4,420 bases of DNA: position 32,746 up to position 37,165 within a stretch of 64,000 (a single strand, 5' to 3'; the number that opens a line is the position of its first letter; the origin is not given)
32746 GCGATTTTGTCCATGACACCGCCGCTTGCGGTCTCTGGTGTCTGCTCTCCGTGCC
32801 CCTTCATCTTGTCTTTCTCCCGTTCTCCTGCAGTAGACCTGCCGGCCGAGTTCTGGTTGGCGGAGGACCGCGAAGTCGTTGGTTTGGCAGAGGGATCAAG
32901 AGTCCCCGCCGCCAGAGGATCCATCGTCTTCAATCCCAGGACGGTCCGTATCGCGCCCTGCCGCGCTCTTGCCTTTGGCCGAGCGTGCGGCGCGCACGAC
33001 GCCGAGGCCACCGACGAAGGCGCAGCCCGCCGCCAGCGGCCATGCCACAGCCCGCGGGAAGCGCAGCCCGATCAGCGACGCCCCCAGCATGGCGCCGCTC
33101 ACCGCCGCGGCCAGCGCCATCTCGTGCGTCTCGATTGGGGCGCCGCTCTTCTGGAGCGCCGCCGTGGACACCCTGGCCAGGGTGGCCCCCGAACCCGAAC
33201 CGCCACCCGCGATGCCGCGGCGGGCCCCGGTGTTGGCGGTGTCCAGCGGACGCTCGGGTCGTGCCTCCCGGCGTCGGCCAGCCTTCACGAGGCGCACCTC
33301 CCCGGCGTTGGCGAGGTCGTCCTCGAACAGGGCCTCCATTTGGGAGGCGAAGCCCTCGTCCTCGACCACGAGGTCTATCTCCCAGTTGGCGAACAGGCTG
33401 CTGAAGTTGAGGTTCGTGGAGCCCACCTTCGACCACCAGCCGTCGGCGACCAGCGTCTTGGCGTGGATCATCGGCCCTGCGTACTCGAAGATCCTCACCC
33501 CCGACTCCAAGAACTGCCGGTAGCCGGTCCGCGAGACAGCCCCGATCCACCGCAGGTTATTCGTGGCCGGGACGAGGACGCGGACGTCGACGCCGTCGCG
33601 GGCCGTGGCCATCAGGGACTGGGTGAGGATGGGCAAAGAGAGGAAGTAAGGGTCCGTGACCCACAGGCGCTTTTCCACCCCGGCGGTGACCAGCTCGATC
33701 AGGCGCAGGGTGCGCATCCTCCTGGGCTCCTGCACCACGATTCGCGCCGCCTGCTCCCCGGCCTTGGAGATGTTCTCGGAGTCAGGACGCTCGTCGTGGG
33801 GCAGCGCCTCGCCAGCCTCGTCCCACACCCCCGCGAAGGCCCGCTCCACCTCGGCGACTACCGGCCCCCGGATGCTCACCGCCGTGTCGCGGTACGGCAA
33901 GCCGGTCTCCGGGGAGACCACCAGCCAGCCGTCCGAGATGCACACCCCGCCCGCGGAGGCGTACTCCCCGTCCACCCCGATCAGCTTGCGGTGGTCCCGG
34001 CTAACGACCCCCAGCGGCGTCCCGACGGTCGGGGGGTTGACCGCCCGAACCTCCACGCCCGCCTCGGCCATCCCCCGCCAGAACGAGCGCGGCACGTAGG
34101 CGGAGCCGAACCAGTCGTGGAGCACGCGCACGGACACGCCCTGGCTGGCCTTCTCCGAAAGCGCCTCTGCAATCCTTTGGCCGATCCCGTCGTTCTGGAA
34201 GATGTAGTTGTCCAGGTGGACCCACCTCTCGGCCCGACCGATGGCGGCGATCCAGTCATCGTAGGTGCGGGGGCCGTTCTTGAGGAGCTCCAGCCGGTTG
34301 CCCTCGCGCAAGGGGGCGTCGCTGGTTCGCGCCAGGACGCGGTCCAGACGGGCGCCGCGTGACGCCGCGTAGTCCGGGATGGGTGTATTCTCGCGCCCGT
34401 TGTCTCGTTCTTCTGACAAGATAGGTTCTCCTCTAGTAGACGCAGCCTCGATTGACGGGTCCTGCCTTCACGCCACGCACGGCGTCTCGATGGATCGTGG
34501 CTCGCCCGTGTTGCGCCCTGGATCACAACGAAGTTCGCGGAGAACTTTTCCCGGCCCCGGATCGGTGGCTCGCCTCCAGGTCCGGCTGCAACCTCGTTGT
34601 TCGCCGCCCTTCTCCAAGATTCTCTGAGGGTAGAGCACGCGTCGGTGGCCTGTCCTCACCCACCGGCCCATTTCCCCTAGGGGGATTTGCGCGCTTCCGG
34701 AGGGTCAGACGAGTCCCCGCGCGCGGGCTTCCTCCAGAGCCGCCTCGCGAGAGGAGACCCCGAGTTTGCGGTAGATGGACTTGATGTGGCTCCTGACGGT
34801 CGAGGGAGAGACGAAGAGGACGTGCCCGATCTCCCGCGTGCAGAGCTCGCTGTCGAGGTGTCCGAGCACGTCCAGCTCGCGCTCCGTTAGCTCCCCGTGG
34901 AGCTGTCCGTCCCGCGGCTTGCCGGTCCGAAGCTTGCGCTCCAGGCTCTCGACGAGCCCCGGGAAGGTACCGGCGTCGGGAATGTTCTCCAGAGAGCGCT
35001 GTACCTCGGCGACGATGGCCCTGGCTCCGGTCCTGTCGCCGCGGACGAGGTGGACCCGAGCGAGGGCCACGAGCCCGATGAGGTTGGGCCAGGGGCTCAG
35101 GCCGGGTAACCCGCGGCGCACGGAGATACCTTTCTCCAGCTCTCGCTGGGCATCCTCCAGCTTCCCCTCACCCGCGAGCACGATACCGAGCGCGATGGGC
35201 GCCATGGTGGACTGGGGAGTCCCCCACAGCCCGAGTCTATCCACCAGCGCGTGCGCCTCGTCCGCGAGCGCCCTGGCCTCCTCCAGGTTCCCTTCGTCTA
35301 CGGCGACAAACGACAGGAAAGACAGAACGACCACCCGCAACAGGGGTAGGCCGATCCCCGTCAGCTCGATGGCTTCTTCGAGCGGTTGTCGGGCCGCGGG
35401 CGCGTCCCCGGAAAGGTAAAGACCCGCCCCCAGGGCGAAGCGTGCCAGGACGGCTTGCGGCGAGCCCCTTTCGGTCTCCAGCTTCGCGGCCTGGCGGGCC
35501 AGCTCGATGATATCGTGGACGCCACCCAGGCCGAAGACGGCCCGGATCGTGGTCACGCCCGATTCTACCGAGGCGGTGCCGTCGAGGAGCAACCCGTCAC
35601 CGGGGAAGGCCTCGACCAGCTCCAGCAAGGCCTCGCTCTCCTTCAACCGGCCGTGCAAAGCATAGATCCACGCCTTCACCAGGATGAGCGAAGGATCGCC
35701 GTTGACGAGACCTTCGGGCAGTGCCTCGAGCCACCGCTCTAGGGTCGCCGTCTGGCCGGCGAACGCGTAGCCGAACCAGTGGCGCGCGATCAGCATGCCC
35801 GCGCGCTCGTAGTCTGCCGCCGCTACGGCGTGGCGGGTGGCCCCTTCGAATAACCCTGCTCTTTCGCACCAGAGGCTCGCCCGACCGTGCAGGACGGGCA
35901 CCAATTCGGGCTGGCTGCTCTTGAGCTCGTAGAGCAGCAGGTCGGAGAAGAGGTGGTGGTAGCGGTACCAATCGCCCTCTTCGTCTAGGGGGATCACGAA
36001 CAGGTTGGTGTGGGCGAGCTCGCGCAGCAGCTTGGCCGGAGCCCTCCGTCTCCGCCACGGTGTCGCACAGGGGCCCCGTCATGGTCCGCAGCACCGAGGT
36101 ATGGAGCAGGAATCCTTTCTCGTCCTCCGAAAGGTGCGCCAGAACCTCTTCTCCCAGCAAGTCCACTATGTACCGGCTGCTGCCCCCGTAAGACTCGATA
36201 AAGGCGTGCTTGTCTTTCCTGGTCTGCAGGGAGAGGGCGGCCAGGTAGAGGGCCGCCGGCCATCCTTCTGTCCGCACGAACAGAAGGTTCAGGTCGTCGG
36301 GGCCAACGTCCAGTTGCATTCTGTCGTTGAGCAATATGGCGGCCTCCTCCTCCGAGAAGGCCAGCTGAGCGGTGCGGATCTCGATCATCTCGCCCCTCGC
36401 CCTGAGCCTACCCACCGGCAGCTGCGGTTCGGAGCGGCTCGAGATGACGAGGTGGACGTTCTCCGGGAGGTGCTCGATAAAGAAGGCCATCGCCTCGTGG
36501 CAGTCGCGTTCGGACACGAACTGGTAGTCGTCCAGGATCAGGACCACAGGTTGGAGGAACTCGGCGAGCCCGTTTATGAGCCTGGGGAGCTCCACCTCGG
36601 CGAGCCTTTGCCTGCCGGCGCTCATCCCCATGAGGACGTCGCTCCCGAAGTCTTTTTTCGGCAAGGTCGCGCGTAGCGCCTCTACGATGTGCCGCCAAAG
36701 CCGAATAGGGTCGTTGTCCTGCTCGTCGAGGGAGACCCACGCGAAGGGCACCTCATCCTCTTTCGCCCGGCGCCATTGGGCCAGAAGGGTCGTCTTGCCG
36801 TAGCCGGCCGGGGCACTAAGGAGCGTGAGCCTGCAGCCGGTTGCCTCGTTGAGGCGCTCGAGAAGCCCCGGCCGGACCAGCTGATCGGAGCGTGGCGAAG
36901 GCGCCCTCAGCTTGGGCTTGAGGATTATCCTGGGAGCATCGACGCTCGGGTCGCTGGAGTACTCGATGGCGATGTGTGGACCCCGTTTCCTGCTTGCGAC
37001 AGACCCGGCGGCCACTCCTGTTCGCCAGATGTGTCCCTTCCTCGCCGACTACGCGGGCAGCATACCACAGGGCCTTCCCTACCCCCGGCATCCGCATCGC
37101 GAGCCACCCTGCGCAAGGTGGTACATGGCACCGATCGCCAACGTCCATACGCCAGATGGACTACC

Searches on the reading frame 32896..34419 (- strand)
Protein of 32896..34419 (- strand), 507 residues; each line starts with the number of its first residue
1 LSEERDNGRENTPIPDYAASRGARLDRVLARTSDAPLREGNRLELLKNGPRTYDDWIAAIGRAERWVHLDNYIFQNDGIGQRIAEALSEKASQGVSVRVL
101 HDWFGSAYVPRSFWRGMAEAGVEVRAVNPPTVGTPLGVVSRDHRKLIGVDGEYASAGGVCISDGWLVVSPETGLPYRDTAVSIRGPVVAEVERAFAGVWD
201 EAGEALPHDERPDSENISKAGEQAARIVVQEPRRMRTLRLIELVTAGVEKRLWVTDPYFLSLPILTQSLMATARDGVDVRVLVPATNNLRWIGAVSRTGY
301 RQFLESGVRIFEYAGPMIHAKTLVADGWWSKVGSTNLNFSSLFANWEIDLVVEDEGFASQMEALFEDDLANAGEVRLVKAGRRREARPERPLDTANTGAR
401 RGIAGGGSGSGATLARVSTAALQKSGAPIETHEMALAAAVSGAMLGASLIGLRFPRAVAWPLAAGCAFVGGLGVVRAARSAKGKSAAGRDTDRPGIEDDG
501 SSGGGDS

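Call 21: search_protein_families(library=pfam, proteins=[window:32896-34419:-], max_evalue=0.01)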
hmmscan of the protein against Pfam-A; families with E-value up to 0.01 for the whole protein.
window:32896-34419:- (507 aa): 2 families
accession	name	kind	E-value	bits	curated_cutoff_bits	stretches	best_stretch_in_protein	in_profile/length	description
PF13091.12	PLDc_2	-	3.3e-30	105.1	27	2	249-368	9-131/132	PLD-like domain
PF00614.28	PLDc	-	0.00038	20.8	21.9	0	319-339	6-26/28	Phospholipase D Active site motif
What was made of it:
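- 32896..34419 (-): PLD-family gene driven by copy B. Pfam PLDc_2, E = 3.3e-30 (call 21).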

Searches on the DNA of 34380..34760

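Call 8: search_rna_families(source=window, start=34380, end=34760, threshold=evalue, max_evalue=10, show_alignments=3)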
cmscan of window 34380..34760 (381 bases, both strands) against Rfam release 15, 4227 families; matches with E-value up to 10: 3.
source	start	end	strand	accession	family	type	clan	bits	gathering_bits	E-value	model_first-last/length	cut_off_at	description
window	34638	34676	-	RF01074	RF_site1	Cis-reg; frameshift_element;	-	13.4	40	8.2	1-40/40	no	Putative RNA-dependent RNA polymerase ribosomal frameshift site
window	34591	34690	+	RF02232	sX13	Gene; sRNA;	-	12.8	50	4.9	1-115/115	no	Xanthomonadaceae sRNA sX13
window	34652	34688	-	RF01762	whalefall-1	Gene; sRNA;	-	12.1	37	2.7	1-56/56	no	Whalefall-1 RNA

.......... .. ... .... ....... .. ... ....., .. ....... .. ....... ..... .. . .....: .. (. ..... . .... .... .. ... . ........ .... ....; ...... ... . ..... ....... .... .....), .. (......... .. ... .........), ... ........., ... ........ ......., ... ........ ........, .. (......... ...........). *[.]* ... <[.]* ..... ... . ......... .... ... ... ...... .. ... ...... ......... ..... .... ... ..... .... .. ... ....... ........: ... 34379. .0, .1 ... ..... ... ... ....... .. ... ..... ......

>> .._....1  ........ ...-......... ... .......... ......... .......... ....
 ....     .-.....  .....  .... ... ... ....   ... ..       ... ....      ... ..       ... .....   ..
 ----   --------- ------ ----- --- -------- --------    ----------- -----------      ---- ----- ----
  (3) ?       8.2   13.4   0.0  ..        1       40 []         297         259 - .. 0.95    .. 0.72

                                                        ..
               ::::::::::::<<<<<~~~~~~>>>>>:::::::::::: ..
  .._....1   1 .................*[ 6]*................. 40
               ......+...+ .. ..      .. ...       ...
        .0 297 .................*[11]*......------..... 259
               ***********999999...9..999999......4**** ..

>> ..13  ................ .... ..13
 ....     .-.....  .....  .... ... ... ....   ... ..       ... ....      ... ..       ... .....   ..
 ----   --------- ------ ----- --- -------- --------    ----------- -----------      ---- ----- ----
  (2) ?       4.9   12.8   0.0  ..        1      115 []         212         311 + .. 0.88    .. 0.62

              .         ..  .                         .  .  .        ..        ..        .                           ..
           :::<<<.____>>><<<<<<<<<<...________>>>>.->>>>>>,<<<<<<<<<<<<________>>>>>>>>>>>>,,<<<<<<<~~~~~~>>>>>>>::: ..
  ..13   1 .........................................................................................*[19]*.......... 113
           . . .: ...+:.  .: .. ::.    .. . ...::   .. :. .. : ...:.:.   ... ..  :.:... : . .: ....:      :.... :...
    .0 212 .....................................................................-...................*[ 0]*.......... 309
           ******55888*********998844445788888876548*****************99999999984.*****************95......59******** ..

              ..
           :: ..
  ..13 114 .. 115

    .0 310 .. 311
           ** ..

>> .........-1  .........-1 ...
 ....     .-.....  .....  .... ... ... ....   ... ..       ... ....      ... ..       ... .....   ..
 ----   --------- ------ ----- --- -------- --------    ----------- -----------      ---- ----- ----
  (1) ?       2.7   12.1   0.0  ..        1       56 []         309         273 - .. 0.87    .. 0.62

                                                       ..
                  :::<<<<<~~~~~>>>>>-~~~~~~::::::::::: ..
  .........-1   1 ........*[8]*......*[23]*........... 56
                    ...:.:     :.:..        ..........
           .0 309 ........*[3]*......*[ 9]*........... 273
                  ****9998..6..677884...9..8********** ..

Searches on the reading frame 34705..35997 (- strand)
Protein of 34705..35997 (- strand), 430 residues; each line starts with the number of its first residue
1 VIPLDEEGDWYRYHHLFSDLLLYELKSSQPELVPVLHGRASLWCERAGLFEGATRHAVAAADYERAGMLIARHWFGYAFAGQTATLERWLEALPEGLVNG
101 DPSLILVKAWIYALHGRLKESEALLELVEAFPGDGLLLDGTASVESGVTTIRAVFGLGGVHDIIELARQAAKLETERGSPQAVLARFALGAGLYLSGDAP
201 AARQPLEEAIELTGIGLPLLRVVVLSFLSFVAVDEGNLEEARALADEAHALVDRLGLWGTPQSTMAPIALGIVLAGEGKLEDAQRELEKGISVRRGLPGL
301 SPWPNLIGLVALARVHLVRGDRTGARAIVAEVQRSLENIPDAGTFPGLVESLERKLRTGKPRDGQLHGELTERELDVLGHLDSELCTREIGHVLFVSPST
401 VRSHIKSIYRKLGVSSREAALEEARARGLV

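Call 21: search_protein_families(library=pfam, proteins=[window:34705-35997:-], max_evalue=0.01)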
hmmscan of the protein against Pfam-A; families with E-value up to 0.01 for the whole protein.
window:34705-35997:- (430 aa): 9 families
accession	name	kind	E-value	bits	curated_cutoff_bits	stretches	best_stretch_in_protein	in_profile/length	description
PF17874.7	TPR_MalT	-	7.3e-13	48.9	45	1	157-335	14-190/336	MalT-like TPR region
PF00196.25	GerE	-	4e-12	46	23.5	1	370-420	3-53/57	Bacterial regulatory proteins, luxR family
PF07721.20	TPR_4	-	8e-09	35.7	27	0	309-330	4-25/26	Tetratricopeptide repeat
PF07719.23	TPR_2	-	4.3e-07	30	27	0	225-251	4-30/34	Tetratricopeptide repeat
PF13424.12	TPR_12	-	2e-06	28.3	30.1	1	225-295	6-76/77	Tetratricopeptide repeat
PF13374.12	TPR_10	-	3.1e-05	24.3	27.5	0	228-250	8-30/42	Tetratricopeptide repeat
PF14559.12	TPR_19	-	0.00023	21.8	25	0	232-290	1-51/68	Tetratricopeptide repeat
PF13432.12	TPR_16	-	0.00025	21.8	32.7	0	165-211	18-59/65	Tetratricopeptide repeat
PF13428.12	TPR_14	-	0.0023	18.9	23.5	0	104-137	3-37/44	Tetratricopeptide repeat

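Call 67: find_homologous_proteins(query=window:34705-35997:-, max_evalue=1e-20)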
Query window:34705-35997:- (430 aa): 1194 proteins with E <= 1e-20 among 8000 candidates; the best 120 are listed.
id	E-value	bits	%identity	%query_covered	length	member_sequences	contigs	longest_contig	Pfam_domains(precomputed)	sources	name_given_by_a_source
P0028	3.7e-277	937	100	100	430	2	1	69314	PF07721.21,PF25873.1,PF17874.8,PF00196.26,PF13424.13,PF07719.24,PF13374.13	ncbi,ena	-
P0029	1.1e-182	626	74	92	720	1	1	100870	PF07721.21,PF25873.1,PF17874.8,PF00196.26,PF13424.13,PF13401.13,PF13191.13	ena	-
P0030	5.5e-166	571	64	100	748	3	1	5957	PF25873.1,PF17874.8,PF00196.26,PF13424.13,PF07719.24,PF13191.13,PF13374.13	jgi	jgi:LuxR family transcriptional regulator, maltose regulon positive regulatory protein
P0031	1.8e-163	563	64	100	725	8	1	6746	PF25873.1,PF17874.8,PF00196.26,PF13424.13,PF13401.13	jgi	jgi:LuxR family maltose regulon positive regulatory protein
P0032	1.0e-162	560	63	100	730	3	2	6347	PF07721.21,PF25873.1,PF17874.8,PF00196.26,PF13424.13,PF07719.24,PF13374.13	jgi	jgi:LuxR family transcriptional regulator, maltose regulon positive regulatory protein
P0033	1.1e-162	560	63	100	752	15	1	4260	PF25873.1,PF17874.8,PF00196.26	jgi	jgi:LuxR family transcriptional regulator, maltose regulon positive regulatory protein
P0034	1.0e-161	557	63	100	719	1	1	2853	PF25873.1,PF17874.8,PF00196.26,PF13424.13,PF13191.13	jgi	jgi:LuxR family maltose regulon positive regulatory protein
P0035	5.6e-161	554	64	100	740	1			PF25873.1,PF17874.8,PF00196.26,PF13401.13,PF13191.13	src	-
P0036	1.2e-160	553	64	100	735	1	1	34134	PF25873.1,PF17874.8,PF00196.26,PF13424.13,PF13191.13,PF13374.13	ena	-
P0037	2.3e-160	552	63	100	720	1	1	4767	PF25873.1,PF17874.8,PF00196.26,PF13424.13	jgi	jgi:ATP/maltotriose-dependent transcriptional regulator MalT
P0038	2.6e-160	552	63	100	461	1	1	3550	PF25873.1,PF17874.8,PF00196.26,PF13424.13,PF07719.24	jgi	jgi:LuxR family maltose regulon positive regulatory protein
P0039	3.1e-160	552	63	100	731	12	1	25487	PF25873.1,PF17874.8,PF00196.26,PF13424.13,PF13401.13,PF07719.24,PF13191.13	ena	-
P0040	3.2e-160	552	63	100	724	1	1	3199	PF25873.1,PF17874.8,PF00196.26,PF13424.13,PF13401.13,PF13191.13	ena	-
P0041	9.4e-160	550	62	100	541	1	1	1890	PF25873.1,PF17874.8,PF00196.26,PF13424.13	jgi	jgi:LuxR family maltose regulon positive regulatory protein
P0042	1.1e-159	550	63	99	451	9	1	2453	PF25873.1,PF17874.8,PF00196.26,PF13424.13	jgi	jgi:LuxR family maltose regulon positive regulatory protein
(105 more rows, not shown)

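Call 68: find_encoding_contigs(protein=P0029, flank=5000, max_places=2)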
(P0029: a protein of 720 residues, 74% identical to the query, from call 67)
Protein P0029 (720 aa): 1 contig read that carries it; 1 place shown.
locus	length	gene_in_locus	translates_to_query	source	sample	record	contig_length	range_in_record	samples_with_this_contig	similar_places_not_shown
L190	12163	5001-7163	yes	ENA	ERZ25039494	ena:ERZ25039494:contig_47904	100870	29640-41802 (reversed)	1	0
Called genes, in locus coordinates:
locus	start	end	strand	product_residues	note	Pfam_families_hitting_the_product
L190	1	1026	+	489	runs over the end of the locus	PF00083:Sugar_tr, PF06609:TRI12, PF07690:MFS_1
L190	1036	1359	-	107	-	-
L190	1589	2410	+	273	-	-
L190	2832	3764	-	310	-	PF00106:adh_short, PF13561:adh_short_C2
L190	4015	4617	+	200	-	-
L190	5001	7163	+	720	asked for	PF13191:AAA_16 (weak), PF13401:AAA_22 (faint), PF25873:WHD_MalT, PF13424:TPR_12 (faint), PF07721:TPR_4 (faint), PF17874:TPR_MalT, PF00196:GerE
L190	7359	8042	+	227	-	-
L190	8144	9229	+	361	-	PF13091:PLDc_2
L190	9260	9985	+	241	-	-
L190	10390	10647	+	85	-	PF10009:DUF2252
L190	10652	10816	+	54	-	PF10009:DUF2252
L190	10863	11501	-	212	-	PF07883:Cupin_2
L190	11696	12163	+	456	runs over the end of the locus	PF00291:PALP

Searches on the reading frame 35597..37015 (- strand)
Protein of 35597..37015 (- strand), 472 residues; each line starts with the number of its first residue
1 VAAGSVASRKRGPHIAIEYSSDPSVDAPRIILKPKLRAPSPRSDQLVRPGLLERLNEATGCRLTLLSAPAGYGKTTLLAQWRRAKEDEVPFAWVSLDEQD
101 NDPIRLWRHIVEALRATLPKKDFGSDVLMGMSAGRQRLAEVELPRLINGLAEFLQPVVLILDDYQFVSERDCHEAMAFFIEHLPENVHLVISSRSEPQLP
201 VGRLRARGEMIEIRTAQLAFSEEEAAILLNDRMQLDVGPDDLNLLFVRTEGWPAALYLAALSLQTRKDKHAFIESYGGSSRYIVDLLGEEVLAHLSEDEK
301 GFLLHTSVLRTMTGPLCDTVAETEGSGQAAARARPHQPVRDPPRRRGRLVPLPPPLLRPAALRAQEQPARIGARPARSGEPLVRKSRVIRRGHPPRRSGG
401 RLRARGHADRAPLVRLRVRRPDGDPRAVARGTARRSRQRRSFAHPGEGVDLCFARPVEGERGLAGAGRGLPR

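Call 21: search_protein_families(library=pfam, proteins=[window:35597-37015:-], max_evalue=0.01)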
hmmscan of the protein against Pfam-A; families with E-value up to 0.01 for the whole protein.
window:35597-37015:- (472 aa): 3 families
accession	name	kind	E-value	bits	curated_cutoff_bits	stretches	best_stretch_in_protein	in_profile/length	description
PF13401.12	AAA_22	-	1.1e-07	32.6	27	1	60-177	4-102/130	AAA domain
PF13191.12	AAA_16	-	3.8e-07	31.2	32.6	1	51-189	15-164/167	AAA ATPase domain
PF25199.1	nSTAND_NTPase5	-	0.00089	19.5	34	1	54-80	34-60/145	Novel STAND NTPase 5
